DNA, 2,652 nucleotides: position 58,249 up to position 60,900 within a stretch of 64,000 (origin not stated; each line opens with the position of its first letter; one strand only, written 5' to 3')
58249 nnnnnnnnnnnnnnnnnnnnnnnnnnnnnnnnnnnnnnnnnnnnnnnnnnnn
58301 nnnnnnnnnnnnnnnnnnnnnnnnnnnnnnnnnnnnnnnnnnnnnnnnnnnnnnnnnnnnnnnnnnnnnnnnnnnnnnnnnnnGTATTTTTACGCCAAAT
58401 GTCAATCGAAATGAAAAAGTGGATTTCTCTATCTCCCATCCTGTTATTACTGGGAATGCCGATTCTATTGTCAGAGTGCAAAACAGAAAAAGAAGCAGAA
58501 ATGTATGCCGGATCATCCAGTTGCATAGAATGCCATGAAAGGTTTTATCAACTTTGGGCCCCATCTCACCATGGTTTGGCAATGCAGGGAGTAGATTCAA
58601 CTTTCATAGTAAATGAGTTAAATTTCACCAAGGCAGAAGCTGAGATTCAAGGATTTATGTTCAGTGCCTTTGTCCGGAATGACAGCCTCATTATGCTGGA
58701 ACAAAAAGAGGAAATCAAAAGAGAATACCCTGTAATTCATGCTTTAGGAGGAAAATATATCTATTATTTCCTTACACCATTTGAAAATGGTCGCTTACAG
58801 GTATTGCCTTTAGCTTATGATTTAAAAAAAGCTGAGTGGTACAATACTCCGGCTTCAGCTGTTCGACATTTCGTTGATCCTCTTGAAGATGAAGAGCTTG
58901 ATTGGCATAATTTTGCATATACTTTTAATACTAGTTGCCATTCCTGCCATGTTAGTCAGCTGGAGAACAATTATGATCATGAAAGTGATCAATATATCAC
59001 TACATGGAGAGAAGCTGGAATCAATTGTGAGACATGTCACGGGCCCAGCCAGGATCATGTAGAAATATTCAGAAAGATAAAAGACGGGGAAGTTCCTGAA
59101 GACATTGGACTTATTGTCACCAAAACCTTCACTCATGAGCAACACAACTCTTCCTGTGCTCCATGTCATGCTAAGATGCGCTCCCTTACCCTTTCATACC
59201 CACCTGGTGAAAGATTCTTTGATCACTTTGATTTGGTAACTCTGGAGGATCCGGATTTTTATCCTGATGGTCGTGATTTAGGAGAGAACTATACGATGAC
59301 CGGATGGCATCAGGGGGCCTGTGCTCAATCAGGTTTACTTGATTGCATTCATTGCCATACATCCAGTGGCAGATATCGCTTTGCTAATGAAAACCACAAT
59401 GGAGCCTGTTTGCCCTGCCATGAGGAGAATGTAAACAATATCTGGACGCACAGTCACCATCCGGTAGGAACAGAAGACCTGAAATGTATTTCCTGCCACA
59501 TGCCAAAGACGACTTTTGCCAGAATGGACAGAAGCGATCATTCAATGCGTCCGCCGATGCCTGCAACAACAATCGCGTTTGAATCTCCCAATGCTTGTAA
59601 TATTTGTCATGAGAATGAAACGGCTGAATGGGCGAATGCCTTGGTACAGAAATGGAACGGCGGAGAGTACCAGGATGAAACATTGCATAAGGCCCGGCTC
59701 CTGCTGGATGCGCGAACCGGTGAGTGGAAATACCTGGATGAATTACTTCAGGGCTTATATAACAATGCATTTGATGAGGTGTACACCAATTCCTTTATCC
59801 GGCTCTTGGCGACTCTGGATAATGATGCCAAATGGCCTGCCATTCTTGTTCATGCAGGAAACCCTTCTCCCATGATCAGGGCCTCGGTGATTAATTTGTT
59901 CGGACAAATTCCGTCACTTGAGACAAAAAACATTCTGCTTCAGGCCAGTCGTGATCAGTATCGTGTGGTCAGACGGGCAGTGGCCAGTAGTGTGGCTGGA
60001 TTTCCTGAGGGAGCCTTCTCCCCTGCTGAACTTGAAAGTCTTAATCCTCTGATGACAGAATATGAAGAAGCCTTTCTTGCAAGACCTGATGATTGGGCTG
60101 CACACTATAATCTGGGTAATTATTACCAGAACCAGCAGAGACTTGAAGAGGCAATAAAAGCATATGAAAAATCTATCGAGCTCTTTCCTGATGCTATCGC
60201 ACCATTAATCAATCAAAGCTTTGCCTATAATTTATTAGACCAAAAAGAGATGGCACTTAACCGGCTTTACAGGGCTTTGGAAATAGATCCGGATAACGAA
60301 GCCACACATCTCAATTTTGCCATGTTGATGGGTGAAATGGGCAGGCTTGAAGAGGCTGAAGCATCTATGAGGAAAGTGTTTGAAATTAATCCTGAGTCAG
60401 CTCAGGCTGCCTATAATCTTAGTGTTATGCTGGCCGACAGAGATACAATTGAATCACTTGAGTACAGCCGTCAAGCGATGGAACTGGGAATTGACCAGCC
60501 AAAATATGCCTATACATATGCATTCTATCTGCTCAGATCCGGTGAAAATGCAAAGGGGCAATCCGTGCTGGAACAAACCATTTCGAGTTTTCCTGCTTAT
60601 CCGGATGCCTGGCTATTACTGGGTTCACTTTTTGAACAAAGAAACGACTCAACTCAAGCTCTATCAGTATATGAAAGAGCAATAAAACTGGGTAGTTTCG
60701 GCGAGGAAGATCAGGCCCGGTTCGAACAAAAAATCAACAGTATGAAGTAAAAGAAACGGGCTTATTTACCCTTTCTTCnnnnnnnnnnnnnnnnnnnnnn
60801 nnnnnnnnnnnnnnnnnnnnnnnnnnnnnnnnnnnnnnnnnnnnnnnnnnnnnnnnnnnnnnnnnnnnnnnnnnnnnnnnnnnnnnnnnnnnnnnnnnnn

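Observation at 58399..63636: Second cytochrome cluster: an octaheme cytochrome with TPR/HEAT repeats, followed by a PD40 beta-propeller diheme protein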

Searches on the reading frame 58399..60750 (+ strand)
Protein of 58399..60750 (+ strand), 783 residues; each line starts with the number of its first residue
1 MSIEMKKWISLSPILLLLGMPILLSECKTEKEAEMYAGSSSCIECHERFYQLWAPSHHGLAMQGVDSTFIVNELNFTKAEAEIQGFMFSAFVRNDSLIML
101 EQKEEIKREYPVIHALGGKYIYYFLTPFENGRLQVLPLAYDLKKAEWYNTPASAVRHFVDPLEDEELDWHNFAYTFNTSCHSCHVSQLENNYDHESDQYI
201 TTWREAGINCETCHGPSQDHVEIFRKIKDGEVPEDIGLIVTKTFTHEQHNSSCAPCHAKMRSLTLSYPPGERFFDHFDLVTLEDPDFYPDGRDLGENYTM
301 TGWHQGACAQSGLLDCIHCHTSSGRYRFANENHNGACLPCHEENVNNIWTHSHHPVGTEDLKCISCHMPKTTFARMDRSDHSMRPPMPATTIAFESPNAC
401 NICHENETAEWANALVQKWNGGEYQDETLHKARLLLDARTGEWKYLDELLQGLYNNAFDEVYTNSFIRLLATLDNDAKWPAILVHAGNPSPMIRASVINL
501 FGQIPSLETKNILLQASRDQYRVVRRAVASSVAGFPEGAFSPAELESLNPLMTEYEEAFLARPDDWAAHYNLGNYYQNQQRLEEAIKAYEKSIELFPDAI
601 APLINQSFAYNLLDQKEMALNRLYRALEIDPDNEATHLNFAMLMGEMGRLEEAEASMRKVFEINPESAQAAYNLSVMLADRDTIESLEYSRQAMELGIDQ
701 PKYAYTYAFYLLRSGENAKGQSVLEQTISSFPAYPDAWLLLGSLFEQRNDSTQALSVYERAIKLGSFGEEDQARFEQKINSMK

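Call 4: search_protein_families(library=pfam, proteins=[window:58399-60750:+], max_evalue=0.1)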
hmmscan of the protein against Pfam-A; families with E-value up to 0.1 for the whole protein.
window:58399-60750:+ (783 aa): 33 families (the best 25 are shown)
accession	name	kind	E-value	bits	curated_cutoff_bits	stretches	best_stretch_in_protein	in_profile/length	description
PF13181.12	TPR_8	-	1.6e-19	68.8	25.7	3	568-598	3-33/34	Tetratricopeptide repeat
PF13432.12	TPR_16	-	2e-19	70.1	32.7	2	711-767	7-63/65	Tetratricopeptide repeat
PF00515.34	TPR_1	-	2.8e-18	65.3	27.8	2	567-598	2-33/34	Tetratricopeptide repeat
PF07719.23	TPR_2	-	4.5e-17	61.1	27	1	567-598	2-33/34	Tetratricopeptide repeat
PF13431.12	TPR_17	-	2.8e-16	58.8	24.4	2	555-586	2-33/34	Tetratricopeptide repeat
PF14559.12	TPR_19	-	1.3e-15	57.9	25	3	619-671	10-62/68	Tetratricopeptide repeat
PF13428.12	TPR_14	-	1.5e-15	56.6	23.5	3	567-602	2-37/44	Tetratricopeptide repeat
PF13424.12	TPR_12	-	3.8e-14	53.1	30.1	1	568-630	5-75/77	Tetratricopeptide repeat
PF23914.1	TPR_CcmH_CycH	-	1.9e-11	44.5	42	2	677-763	60-149/158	Cytochrome c-type biogenesis protein H TPR domain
PF13414.12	TPR_11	-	4.5e-11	42.7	26.8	2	579-599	7-27/42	TPR repeat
PF13174.12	TPR_6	-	1.1e-09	38.7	26.3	1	568-598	2-32/33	Tetratricopeptide repeat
PF13176.12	TPR_7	-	2.9e-08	33.6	27.9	2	737-763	1-29/36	Tetratricopeptide repeat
PF13371.12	TPR_9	-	2.2e-07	31.2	35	1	573-636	2-65/73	Tetratricopeptide repeat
PF14522.11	Cytochrome_C7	-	1.4e-06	28.5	24.8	2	333-405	12-67/67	Cytochrome c7 and related cytochrome c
PF13435.11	Cytochrome_C554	-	2.9e-06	28.5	20.8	1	173-215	44-84/84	Cytochrome c554 and c-prime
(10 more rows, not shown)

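Call 5: search_protein_families(library=ncbifam, proteins=[window:58399-60750:+], max_evalue=0.01)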
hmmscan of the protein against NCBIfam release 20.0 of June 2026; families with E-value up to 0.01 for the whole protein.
window:58399-60750:+ (783 aa): 29 families (the best 25 are shown)
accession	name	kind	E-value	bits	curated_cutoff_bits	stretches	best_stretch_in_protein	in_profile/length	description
TIGR02917.1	PEP_TPR_lipo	equivalog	4.4e-20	71.2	312.2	1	566-730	703-866/899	XrtA/PEP-CTERM system TPR-repeat protein PrsT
TIGR02521.1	type_IV_pilW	equivalog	1.3e-15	57.6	154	1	613-708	44-136/234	type IV pilus biogenesis/stability protein PilW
NF040959.1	MamA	equivalog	1.3e-15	57.4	200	1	554-630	127-203/204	magnetosome protein MamA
NF033762.1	social_mot_Tgl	equivalog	2.2e-12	46.9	225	2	552-679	86-215/252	social motility TPR repeat lipoprotein Tgl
NF033920.0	C39_PA2778_fam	equivalog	9e-12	44.9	150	1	552-630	176-254/255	PA2778 family cysteine peptidase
NF041028.1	decahem_GSU2203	exception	1.1e-11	44.6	325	2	173-261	32-112/317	GSU2203 family decaheme c-type cytochrome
TIGR03508.1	decahem_SO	subfamily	1.7e-11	44.1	192.2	2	178-261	3-81/258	DmsE family decaheme c-type cytochrome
TIGR02552.1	LcrH_SycD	equivalog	2.7e-08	33.6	104.8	1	563-635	49-121/136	SycD/LcrH family type III secretion system chaperone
NF047558.1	TPR_END_plus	domain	9.1e-08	31.9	32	0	568-598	1-31/56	TPR end-of-group domain-containing protein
NF041198.1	UshA_like_PCGU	equivalog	9.3e-08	31.1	275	2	175-261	440-512/519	UshA-like (seleno)protein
TIGR02795.1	tol_pal_ybgF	equivalog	4.2e-07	30.6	90.1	0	566-599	39-72/119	tol-pal system protein YbgF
TIGR00990.1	3a0801s09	subfamily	5.2e-07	28.7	757.25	1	612-764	343-496/615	mitochondrial import receptor subunit TOM70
TIGR00540.1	TPR_hemY_coli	hypoth_equivalog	9.4e-07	27.9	142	1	638-760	265-384/385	heme biosynthesis-associated TPR protein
NF047507.1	TPR_BatC_Lepto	exception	9.1e-06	25.3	175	1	566-599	96-129/214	TPR repeat-containing protein BatC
NF047371.1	FlcA_CTERM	equivalog_domain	1.7e-05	23.5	300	1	556-627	337-412/646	periplasmic flagellar collar protein FlcA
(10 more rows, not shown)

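Call 7: search_solved_structures(query=window:58399-60750:+, max_evalue=1, show_alignments=2)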
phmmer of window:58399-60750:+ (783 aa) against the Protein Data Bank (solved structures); distinct sequences matched with E-value up to 1: 166 (the best 60 are shown).
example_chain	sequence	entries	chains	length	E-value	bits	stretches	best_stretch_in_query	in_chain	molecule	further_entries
9qhb_A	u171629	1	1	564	4.3e-40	141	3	566-764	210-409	Engineered tetratricopeptide repeat protein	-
8bu0_A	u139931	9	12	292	6.2e-38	133.8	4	567-696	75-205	Consensus tetratricopeptide repeat protein | Crystal structure of an 8-repeat consensus TPR superhelix with Zinc. | Monomer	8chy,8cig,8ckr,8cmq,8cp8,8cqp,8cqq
7yeh_B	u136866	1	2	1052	1.7e-27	99.3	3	567-677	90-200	UDP-N-acetylglucosamine--peptide N-acetylglucosaminyltransferase 110 kDa subunit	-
7yea_A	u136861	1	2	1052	1.8e-27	99.3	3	567-677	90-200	UDP-N-acetylglucosamine--peptide N-acetylglucosaminyltransferase 110 kDa subunit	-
7ntf_A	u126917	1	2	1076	1.9e-27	99.1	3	567-677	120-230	Isoform 1 of UDP-N-acetylglucosamine--peptide N-acetylglucosaminyltransferase 110 kDa subu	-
1w3b_A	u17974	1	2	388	3.5e-23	85.1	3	567-677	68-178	UDP-N-ACETYLGLUCOSAMINE--PEPTIDE N-ACETYLGLUCOSAMINYLTRANSFERASE 110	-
6eou_A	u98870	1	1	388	9.4e-23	83.6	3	567-677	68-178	UDP-N-acetylglucosamine--peptide N-acetylglucosaminyltransferase 110 kDa subunit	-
9qhc_A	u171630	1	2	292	6e-21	77.7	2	567-697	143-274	Engineered tetratricopeptide repeat protein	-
7y4i_A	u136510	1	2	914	8.5e-18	67.2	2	549-765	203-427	Probable UDP-N-acetylglucosamine--peptide N-acetylglucosaminyltransferase SPINDLY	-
8dtf_A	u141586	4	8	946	9.8e-18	67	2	549-765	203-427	Probable UDP-N-acetylglucosamine--peptide N-acetylglucosaminyltransferase SPINDLY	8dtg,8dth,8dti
2fo7_A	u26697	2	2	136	8.7e-11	44.1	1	568-696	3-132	SYNTHETIC CONSENSUS TPR PROTEIN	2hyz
8ch0_A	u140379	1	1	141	1.1e-10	43.7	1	568-696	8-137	Consensus tetratricopeptide repeat protein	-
7obi_A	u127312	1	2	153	3.4e-10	42.1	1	569-697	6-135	CTPR-rv4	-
6b85_J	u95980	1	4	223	5.3e-10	41.5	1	543-668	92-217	TMHC4_R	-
6tka_AAA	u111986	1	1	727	2.8e-09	39.1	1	564-676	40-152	UDP-N-acetylglucosamine--peptide N-acetylglucosaminyltransferase 110 kDa subunit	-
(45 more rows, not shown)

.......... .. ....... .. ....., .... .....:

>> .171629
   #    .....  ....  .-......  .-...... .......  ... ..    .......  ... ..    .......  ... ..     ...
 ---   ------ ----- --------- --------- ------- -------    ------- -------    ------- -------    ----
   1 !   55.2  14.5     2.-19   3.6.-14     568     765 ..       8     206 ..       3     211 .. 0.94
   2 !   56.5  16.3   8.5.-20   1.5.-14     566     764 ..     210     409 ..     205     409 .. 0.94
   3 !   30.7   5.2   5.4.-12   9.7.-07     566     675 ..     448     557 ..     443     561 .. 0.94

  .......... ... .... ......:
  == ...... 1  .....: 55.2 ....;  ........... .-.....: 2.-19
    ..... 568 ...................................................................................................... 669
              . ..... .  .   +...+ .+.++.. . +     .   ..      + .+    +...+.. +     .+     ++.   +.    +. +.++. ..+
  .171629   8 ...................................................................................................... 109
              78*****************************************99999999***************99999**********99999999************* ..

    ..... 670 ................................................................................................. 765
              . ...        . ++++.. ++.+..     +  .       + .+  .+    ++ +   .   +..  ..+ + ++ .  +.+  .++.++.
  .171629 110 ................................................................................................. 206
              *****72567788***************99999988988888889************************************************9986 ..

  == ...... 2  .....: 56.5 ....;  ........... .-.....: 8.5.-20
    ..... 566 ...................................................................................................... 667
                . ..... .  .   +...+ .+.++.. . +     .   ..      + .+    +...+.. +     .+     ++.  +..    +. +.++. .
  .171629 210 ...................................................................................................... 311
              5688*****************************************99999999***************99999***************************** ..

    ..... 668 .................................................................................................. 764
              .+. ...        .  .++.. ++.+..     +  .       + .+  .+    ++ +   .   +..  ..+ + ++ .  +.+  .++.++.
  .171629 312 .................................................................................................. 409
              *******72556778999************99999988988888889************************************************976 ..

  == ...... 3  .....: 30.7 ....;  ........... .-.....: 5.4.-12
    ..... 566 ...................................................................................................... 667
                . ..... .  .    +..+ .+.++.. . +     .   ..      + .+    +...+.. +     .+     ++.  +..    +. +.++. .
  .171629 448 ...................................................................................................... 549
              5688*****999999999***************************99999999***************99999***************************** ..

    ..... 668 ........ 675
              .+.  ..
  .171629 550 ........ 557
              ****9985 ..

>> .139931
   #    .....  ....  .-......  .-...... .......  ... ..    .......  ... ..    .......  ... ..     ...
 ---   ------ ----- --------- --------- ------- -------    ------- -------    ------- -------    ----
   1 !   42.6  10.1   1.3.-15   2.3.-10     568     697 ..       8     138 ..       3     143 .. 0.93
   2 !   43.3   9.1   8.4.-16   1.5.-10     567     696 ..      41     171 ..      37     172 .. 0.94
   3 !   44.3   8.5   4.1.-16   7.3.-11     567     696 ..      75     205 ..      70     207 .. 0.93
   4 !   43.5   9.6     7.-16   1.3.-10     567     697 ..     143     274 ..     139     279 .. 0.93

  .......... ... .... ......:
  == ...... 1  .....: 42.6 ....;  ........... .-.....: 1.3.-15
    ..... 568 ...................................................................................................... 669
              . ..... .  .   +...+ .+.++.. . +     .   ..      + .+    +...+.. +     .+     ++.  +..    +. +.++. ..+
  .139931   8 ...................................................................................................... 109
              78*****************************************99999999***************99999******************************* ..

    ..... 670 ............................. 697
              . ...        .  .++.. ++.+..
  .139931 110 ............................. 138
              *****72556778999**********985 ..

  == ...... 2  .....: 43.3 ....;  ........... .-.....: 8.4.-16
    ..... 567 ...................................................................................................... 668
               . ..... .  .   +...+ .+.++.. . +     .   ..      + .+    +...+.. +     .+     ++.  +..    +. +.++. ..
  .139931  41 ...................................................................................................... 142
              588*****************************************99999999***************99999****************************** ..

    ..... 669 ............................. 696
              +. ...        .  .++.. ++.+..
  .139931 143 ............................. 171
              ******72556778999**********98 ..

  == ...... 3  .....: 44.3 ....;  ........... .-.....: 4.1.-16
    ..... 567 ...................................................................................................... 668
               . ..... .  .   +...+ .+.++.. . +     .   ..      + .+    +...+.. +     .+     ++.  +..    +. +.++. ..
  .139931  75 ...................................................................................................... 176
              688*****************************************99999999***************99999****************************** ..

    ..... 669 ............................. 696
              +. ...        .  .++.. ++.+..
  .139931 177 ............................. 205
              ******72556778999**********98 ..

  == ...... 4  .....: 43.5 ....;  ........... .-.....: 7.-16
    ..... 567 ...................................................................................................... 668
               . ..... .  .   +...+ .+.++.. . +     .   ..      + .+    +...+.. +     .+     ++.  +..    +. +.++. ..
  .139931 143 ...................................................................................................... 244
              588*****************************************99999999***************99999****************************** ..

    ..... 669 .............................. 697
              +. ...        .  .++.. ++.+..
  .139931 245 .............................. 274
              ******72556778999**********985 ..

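Call 11: find_homologous_proteins(query=window:58399-60750:+, max_evalue=0.00001)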
Query window:58399-60750:+ (783 aa): 4152 proteins with E <= 0.00001 among 8000 candidates; the best 120 are listed.
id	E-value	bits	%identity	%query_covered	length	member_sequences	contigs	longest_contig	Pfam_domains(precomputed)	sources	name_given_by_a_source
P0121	0.0e+0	1845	100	100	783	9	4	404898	PF13431.13,PF23914.2,PF13414.13,PF13176.13,PF13428.13,PF14522.12,PF14559.13,PF24575.2,PF13435.12,PF13371.13,PF00515.35,PF13424.13,PF13432.13,PF13181.13,PF02335.21,PF13646.13,PF07719.24,PF13174.13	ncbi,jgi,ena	jgi:tetratricopeptide (TPR) repeat protein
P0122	0.0e+0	1463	77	99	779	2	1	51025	PF25063.1,PF13431.13,PF23914.2,PF13414.13,PF13428.13,PF14522.12,PF14559.13,PF13435.12,PF13371.13,PF00515.35,PF13424.13,PF21033.5,PF13432.13,PF13181.13,PF02335.21,PF13646.13,PF07719.24,PF13174.13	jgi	-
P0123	0.0e+0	1420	75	99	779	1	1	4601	PF25063.1,PF13431.13,PF23914.2,PF13414.13,PF13428.13,PF14522.12,PF14559.13,PF24575.2,PF13435.12,PF13371.13,PF00515.35,PF13424.13,PF13432.13,PF13181.13,PF02335.21,PF13646.13,PF07719.24,PF13174.13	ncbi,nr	ncbi:MAG: ammonia-forming cytochrome c nitrite reductase subunit c552 [Bacteroidales bacterium]|nr:a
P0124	0.0e+0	1412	74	100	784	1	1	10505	PF13431.13,PF23914.2,PF13414.13,PF13176.13,PF12569.15,PF13428.13,PF14522.12,PF13374.13,PF14559.13,PF24575.2,PF13435.12,PF13371.13,PF00515.35,PF13424.13,PF21033.5,PF13432.13,PF13181.13,PF02335.21,PF13646.13,PF07719.24,PF13174.13,PF20308.5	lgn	-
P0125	0.0e+0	1401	74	99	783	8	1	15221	PF13431.13,PF23914.2,PF13414.13,PF02985.29,PF13176.13,PF13428.13,PF14522.12,PF14559.13,PF24575.2,PF13435.12,PF13371.13,PF00515.35,PF13424.13,PF21033.5,PF13432.13,PF13181.13,PF02335.21,PF13646.13,PF07719.24,PF13174.13,PF20308.5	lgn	-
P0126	0.0e+0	1401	73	100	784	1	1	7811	PF13431.13,PF23914.2,PF13414.13,PF13428.13,PF14522.12,PF14559.13,PF24575.2,PF13435.12,PF13371.13,PF00515.35,PF13424.13,PF21033.5,PF13432.13,PF13181.13,PF02335.21,PF13646.13,PF07719.24,PF13174.13,PF20308.5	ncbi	-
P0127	0.0e+0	1390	74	99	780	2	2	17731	PF13431.13,PF23914.2,PF13414.13,PF02985.29,PF12569.15,PF13428.13,PF14522.12,PF13374.13,PF14559.13,PF24575.2,PF13371.13,PF00515.35,PF13424.13,PF21033.5,PF13432.13,PF13181.13,PF02335.21,PF13646.13,PF07719.24,PF13174.13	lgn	-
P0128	0.0e+0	1369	74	97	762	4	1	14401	PF13431.13,PF23914.2,PF14537.12,PF13414.13,PF13428.13,PF13374.13,PF14559.13,PF24575.2,PF13371.13,PF00515.35,PF13424.13,PF21033.5,PF13432.13,PF13181.13,PF02335.21,PF13646.13,PF07719.24,PF13174.13,PF20308.5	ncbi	-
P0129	0.0e+0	1340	72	99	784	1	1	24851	PF13431.13,PF23914.2,PF13414.13,PF13176.13,PF13428.13,PF14522.12,PF13374.13,PF14559.13,PF13371.13,PF00515.35,PF13424.13,PF21033.5,PF13432.13,PF13181.13,PF02335.21,PF13646.13,PF07719.24,PF13174.13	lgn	-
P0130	0.0e+0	1311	70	100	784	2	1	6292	PF13431.13,PF23914.2,PF13414.13,PF13176.13,PF13428.13,PF14522.12,PF14559.13,PF13371.13,PF00515.35,PF12895.14,PF13424.13,PF13432.13,PF13181.13,PF02335.21,PF13646.13,PF07719.24,PF13174.13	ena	-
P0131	0.0e+0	1250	67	99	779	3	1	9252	PF13431.13,PF23914.2,PF14537.12,PF13414.13,PF13176.13,PF13428.13,PF14522.12,PF14559.13,PF24575.2,PF13435.12,PF13371.13,PF00515.35,PF13424.13,PF13432.13,PF13181.13,PF02335.21,PF13646.13,PF14561.13,PF07719.24,PF13174.13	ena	-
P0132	0.0e+0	1235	65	99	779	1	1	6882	PF25063.1,PF13431.13,PF23914.2,PF14537.12,PF13414.13,PF02985.29,PF13176.13,PF13428.13,PF14522.12,PF14559.13,PF13435.12,PF13371.13,PF00515.35,PF13424.13,PF21033.5,PF13432.13,PF13429.13,PF13181.13,PF02335.21,PF13646.13,PF07719.24,PF13174.13,PF20308.5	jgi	-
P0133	0.0e+0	1225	65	99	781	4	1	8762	PF13431.13,PF23914.2,PF14537.12,PF13414.13,PF13428.13,PF14559.13,PF13435.12,PF13371.13,PF00515.35,PF22860.3,PF13424.13,PF13432.13,PF13181.13,PF02335.21,PF13646.13,PF07719.24,PF13174.13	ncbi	-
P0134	0.0e+0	1221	65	99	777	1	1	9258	PF13414.13,PF23241.2,PF14522.12,PF13374.13,PF24575.2,PF00515.35,PF13424.13,PF13429.13,PF02335.21,PF13646.13,PF14561.13,PF07719.24,PF13174.13,PF20308.5,PF25063.1,PF13431.13,PF23914.2,PF14537.12,PF13428.13,PF14559.13,PF13435.12,PF13371.13,PF12895.14,PF21033.5,PF13432.13,PF13181.13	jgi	jgi:Flp pilus assembly protein TadD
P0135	0.0e+0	1220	66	99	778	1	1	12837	PF13414.13,PF14522.12,PF13374.13,PF24575.2,PF00515.35,PF13424.13,PF13429.13,PF02335.21,PF13646.13,PF14561.13,PF07719.24,PF13174.13,PF20308.5,PF25063.1,PF13431.13,PF23914.2,PF14537.12,PF13428.13,PF14559.13,PF13371.13,PF12895.14,PF21033.5,PF13432.13,PF13181.13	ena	-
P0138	0.0e+0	1114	58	99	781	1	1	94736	PF25063.1,PF13431.13,PF23914.2,PF13414.13,PF02985.29,PF13176.13,PF13428.13,PF14522.12,PF13374.13,PF14559.13,PF24575.2,PF13371.13,PF00515.35,PF12895.14,PF13424.13,PF13432.13,PF13181.13,PF02335.21,PF13646.13,PF14561.13,PF07719.24,PF13174.13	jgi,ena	-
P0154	1.0e-251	856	47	98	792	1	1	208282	PF13431.13,PF23914.2,PF14537.12,PF13176.13,PF13428.13,PF14522.12,PF14559.13,PF13435.12,PF13371.13,PF00515.35,PF12895.14,PF13424.13,PF13432.13,PF13181.13,PF02335.21,PF13646.13,PF07719.24,PF13174.13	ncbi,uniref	ncbi:ammonia-forming cytochrome c nitrite reductase subunit c552 [Sunxiuqinia sp. sy24]|uniref:ammon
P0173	7.0e-248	843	47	98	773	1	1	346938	PF25063.1,PF13431.13,PF23914.2,PF14537.12,PF13414.13,PF13428.13,PF14522.12,PF13374.13,PF14559.13,PF24575.2,PF13435.12,PF00515.35,PF12895.14,PF13424.13,PF13432.13,PF13181.13,PF02335.21,PF13646.13,PF07719.24,PF13174.13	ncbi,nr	ncbi:ammonia-forming cytochrome c nitrite reductase subunit c552 [Puteibacter caeruleilacunae]|nr:am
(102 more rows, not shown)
